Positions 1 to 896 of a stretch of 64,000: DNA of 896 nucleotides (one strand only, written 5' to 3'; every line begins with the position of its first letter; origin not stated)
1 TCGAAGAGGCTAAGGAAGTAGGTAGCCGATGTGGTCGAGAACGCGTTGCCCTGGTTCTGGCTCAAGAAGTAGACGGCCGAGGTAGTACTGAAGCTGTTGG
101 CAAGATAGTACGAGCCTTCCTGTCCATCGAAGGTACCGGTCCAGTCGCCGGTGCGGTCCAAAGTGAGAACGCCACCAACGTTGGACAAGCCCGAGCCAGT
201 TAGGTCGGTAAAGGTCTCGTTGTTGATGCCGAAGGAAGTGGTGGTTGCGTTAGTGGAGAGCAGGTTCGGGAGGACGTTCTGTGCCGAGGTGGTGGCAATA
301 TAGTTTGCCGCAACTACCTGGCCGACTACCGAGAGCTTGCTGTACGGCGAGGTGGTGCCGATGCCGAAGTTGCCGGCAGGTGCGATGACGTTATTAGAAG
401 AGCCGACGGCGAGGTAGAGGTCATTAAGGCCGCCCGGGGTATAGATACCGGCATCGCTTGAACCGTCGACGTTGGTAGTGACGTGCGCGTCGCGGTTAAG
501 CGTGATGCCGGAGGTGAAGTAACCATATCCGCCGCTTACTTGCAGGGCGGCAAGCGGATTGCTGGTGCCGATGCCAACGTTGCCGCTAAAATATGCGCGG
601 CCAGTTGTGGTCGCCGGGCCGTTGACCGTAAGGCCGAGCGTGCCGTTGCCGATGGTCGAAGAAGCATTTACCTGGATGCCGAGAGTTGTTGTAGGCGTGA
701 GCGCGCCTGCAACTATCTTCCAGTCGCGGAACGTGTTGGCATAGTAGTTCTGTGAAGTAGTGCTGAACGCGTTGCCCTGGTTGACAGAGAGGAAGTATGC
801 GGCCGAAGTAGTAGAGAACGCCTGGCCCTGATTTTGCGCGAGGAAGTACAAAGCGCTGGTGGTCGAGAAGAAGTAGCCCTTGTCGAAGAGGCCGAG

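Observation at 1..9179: Giant (over 3,059 aa, truncated) membrane-anchored, Ser/Thr-rich repetitive surface protein that the ORF track does not show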

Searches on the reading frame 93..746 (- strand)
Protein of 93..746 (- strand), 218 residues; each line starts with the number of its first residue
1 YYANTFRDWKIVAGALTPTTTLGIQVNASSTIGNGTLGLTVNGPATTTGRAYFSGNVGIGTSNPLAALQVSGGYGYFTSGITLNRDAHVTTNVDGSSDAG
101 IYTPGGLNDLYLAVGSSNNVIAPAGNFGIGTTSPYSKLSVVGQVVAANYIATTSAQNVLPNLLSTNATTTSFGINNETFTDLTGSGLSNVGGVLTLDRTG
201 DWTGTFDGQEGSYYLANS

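Call 89: search_dna_similar(query=window:93-746:-, collection=phages, mode=protein, max_evalue=0.001, max_rows=15)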
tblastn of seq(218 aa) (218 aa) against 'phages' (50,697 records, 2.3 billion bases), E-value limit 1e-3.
No match.
